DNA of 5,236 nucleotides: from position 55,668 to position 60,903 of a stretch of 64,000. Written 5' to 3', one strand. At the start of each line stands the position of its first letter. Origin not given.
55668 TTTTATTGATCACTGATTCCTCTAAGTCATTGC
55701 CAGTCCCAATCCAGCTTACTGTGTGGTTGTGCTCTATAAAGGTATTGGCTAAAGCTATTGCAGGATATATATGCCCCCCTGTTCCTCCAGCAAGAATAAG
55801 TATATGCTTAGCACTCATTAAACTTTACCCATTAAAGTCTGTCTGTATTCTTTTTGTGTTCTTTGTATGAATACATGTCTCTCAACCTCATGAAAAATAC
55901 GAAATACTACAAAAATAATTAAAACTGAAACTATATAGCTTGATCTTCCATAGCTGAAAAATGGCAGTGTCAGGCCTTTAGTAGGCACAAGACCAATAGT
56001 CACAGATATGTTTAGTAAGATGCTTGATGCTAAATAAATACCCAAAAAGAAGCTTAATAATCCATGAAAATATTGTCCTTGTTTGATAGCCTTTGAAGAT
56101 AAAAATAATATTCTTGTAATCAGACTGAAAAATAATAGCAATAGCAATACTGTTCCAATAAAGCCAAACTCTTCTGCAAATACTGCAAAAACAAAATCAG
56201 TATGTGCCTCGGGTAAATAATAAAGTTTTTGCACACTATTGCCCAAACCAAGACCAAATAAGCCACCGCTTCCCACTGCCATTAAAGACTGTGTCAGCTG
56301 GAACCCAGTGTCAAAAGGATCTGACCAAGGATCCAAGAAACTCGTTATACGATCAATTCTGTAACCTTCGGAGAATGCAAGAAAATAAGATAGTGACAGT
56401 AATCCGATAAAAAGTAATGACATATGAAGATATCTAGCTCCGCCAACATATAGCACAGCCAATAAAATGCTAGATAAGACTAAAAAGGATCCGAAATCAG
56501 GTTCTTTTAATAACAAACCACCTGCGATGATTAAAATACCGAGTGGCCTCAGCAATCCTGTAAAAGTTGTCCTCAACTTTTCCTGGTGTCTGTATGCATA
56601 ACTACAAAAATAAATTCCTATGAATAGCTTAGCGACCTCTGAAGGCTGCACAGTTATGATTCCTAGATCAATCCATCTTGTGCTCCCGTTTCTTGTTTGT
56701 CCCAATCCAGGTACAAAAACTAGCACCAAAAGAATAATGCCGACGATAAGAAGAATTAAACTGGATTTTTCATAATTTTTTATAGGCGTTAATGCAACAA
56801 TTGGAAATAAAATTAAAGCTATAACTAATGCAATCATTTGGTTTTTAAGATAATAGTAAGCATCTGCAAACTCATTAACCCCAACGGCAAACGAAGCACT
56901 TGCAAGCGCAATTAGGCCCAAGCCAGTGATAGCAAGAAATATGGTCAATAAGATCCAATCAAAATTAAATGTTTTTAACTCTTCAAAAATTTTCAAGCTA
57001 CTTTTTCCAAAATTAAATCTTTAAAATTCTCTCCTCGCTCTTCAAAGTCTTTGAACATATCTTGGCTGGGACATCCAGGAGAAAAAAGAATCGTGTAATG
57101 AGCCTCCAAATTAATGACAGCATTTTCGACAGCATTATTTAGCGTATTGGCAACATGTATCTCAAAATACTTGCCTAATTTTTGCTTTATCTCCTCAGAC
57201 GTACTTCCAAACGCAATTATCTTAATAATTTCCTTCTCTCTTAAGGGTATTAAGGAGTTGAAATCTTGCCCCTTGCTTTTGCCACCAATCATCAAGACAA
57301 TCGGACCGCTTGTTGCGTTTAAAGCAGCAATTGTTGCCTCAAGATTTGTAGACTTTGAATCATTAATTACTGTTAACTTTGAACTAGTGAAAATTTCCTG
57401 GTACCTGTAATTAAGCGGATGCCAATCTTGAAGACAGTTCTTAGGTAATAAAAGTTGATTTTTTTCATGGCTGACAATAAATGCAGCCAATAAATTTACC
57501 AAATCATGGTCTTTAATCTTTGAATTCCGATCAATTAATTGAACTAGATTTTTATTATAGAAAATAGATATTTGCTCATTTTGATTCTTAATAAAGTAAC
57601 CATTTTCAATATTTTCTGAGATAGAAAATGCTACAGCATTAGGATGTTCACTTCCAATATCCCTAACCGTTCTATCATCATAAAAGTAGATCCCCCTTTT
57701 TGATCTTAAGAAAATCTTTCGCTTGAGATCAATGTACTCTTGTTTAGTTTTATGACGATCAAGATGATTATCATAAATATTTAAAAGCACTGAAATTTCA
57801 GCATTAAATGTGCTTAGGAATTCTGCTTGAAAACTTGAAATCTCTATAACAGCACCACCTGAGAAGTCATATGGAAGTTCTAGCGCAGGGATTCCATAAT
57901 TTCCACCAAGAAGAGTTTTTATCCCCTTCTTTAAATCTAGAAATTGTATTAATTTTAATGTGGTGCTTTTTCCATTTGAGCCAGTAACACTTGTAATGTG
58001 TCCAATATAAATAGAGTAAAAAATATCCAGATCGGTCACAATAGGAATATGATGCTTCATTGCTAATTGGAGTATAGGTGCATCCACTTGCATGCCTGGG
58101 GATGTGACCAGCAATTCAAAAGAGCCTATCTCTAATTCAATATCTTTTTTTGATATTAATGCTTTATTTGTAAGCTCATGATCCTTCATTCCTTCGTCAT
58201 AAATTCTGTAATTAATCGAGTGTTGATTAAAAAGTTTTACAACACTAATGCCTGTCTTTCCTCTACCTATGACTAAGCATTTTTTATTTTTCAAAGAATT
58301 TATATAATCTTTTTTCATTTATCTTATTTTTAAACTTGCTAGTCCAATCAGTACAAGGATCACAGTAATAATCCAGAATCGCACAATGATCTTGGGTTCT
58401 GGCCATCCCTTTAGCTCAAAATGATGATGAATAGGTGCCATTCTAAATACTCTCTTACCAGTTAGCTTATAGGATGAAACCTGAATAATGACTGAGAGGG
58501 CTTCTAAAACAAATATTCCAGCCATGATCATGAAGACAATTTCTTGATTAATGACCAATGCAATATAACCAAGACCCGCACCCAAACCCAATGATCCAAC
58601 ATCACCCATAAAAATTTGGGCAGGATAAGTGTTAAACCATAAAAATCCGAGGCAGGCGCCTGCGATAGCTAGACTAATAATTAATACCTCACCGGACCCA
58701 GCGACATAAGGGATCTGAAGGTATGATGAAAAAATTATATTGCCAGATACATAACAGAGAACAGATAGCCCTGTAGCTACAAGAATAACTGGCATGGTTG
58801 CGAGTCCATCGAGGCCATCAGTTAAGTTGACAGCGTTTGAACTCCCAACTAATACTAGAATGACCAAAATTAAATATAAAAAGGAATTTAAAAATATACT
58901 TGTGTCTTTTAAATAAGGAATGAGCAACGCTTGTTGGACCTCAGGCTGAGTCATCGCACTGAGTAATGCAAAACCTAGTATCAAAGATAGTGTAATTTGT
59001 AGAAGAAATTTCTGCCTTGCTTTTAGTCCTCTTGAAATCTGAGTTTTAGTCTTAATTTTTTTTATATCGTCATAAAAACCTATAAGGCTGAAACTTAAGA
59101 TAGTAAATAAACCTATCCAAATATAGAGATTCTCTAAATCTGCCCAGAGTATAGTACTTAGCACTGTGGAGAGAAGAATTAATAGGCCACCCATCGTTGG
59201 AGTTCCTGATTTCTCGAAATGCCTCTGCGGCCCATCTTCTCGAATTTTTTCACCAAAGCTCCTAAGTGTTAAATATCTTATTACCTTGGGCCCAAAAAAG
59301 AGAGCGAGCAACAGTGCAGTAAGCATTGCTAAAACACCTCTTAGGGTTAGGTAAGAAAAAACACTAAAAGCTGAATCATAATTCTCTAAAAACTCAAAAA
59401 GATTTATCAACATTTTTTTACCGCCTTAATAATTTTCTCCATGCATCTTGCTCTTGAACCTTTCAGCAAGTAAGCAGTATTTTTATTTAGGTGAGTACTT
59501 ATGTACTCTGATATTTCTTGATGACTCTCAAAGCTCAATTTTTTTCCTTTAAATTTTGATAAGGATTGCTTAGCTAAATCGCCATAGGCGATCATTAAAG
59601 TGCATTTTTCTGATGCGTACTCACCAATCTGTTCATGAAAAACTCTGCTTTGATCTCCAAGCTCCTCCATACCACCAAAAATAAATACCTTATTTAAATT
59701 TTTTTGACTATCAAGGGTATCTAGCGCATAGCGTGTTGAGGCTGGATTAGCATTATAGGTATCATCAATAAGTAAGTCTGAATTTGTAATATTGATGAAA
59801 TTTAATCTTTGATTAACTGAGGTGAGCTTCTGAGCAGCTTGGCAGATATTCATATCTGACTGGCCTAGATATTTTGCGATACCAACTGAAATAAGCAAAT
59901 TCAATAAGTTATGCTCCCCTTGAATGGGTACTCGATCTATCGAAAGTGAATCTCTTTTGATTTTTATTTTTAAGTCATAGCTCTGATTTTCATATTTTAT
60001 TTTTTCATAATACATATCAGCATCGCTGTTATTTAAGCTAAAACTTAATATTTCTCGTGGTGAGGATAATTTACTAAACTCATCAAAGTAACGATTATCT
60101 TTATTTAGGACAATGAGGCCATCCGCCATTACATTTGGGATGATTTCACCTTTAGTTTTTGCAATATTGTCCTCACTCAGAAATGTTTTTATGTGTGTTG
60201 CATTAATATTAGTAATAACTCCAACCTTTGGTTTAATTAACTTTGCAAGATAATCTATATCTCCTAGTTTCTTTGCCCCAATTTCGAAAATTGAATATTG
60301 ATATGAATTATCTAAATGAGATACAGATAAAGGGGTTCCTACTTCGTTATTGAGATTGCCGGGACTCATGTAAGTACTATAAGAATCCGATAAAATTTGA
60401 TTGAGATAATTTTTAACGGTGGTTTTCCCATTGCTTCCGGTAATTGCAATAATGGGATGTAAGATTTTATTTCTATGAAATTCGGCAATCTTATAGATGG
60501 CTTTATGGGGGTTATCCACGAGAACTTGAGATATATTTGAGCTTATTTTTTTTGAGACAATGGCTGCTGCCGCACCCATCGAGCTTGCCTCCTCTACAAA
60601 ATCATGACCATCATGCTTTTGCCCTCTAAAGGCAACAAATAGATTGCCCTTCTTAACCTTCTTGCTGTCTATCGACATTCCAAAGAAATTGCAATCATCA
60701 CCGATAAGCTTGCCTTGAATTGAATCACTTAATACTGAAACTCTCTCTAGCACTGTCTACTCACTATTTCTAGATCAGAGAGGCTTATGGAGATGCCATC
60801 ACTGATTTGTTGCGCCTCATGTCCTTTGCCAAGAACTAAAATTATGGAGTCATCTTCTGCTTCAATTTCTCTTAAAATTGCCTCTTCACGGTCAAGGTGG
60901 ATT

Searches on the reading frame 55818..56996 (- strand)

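Call 82: search_protein_families(library=pfam, proteins=[window:55818-56996:-], max_evalue=0.000001)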
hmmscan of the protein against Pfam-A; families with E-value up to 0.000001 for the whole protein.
window:55818-56996:- (392 aa): 1 family
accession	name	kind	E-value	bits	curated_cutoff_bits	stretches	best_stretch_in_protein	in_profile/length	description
PF01098.24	FTSW_RODA_SPOVE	-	6e-95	318.7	26.4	1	16-370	4-353/356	Cell cycle protein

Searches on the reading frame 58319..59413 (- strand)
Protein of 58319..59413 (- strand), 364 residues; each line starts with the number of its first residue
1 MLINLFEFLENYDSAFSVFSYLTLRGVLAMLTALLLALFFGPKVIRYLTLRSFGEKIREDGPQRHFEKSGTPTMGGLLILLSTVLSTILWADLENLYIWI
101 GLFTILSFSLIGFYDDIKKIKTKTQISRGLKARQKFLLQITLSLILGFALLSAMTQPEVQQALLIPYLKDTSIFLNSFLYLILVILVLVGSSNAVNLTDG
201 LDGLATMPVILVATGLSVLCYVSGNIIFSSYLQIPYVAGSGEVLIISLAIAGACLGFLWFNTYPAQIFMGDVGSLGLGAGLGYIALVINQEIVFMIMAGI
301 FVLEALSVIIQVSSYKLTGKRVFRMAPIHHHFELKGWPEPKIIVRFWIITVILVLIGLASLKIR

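Call 82: search_protein_families(library=pfam, proteins=[window:58319-59413:-], max_evalue=0.000001)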
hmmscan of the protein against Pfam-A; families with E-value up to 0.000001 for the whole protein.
window:58319-59413:- (364 aa): 1 family
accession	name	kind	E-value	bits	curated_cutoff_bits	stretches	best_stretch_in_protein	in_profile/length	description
PF00953.26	Glycos_transf_4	-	1.1e-34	120.2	27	1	99-288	2-159/160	Glycosyl transferase family 4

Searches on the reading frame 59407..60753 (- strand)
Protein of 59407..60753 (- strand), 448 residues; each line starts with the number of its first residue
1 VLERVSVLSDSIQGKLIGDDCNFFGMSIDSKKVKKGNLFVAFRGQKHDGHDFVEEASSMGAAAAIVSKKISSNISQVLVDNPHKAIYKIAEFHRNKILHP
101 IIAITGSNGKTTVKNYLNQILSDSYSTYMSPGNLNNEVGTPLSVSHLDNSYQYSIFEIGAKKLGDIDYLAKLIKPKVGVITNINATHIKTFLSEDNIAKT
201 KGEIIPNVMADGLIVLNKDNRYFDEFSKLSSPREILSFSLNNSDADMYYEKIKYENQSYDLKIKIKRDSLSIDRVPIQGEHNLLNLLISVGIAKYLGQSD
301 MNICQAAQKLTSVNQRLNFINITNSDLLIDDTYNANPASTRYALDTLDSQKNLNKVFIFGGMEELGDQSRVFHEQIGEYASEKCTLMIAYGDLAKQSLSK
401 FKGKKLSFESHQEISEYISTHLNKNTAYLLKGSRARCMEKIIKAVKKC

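Call 82: search_protein_families(library=pfam, proteins=[window:59407-60753:-], max_evalue=0.000001)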
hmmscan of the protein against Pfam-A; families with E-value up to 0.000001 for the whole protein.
window:59407-60753:- (448 aa): 3 families
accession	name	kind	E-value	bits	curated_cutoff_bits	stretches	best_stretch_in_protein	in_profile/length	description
PF08245.18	Mur_ligase_M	-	8.2e-41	140.6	24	1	104-292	1-199/200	Mur ligase middle domain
PF02875.26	Mur_ligase_C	-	2.6e-15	57.8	28.4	1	316-434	2-127/127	Mur ligase, glutamate ligase domain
PF01225.30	Mur_ligase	-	3e-09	37.5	21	1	25-77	4-66/95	Mur ligase family, catalytic domain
